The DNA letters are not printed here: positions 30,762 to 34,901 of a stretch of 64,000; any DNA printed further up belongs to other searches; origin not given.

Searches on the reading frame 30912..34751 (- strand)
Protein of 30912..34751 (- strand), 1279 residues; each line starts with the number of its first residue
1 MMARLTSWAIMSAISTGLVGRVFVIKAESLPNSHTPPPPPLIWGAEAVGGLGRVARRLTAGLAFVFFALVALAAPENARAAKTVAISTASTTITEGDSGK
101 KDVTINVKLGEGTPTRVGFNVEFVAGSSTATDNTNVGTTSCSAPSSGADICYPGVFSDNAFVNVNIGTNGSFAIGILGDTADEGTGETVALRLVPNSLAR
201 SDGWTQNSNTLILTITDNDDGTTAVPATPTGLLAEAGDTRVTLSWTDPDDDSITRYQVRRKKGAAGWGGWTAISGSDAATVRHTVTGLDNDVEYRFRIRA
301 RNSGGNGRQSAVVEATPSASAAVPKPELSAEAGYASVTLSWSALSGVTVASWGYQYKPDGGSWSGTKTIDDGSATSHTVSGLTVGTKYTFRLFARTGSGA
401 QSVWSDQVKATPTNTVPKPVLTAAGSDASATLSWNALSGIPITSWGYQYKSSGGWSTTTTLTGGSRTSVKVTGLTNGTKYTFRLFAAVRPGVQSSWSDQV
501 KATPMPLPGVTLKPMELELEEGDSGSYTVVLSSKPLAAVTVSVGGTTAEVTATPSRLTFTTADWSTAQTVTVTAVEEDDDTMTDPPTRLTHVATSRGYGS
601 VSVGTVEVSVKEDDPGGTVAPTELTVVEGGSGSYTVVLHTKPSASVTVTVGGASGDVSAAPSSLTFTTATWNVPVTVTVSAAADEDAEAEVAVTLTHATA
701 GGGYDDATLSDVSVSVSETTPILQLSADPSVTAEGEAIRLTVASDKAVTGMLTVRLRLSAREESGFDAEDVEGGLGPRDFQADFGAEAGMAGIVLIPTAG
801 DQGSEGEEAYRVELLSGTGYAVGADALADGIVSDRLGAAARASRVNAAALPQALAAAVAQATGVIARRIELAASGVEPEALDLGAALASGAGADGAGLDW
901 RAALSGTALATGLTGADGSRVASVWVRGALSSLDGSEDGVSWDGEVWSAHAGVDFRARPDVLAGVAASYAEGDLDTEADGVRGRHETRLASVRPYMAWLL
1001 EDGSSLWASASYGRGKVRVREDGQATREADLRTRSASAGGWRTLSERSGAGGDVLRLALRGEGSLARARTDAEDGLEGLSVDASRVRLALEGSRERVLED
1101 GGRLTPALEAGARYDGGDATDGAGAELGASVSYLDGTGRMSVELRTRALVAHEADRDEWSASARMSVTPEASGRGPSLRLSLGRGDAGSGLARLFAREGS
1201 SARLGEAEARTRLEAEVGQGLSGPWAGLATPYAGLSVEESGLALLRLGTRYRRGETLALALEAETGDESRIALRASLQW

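Call 15: search_protein_families(library=pfam, proteins=[window:30912-34751:-], max_evalue=0.01)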
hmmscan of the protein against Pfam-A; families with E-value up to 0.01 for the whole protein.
window:30912-34751:- (1279 aa): 7 families
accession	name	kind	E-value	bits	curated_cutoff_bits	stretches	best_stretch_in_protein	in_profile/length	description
PF00041.27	fn3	-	7.2e-28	97.1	25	3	228-315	2-83/84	Fibronectin type III domain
PF25059.1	FN3_DSCAM-DSCAML_C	-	1.6e-08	35.2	39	0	252-315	19-79/89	DSCAM/DSCAML C-terminal Fn3-like domain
PF16656.11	Pur_ac_phosph_N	-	6e-07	30.4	30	1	421-499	6-88/93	Purple acid Phosphatase, N-terminal domain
PF16893.11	fn3_2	-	1.8e-06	28.4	27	0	372-409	51-86/89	Fibronectin type III domain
PF17766.7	fn3_6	-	0.00064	20.3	26.4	0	607-687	8-77/99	Fibronectin type-III domain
PF10179.15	NDNF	-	0.00064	20.2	27.3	0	371-397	85-111/127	Neuron-derived neurotrophic factor, first Fn(III) domain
PF16389.11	DUF4998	-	0.0016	18.5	29.1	0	331-483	29-186/199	Domain of unknown function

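Call 53: search_protein_families(library=ncbifam, proteins=[window:30912-34751:-], max_evalue=0.001)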
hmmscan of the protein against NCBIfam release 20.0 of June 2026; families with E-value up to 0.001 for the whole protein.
window:30912-34751:- (1279 aa): 1 family
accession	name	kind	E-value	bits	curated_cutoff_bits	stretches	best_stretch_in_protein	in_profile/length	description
NF045522.1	MXAN_2561_fam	equivalog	1.9e-11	44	150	2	225-320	168-261/304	MXAN_2561 family MXYO-CTERM-anchored protein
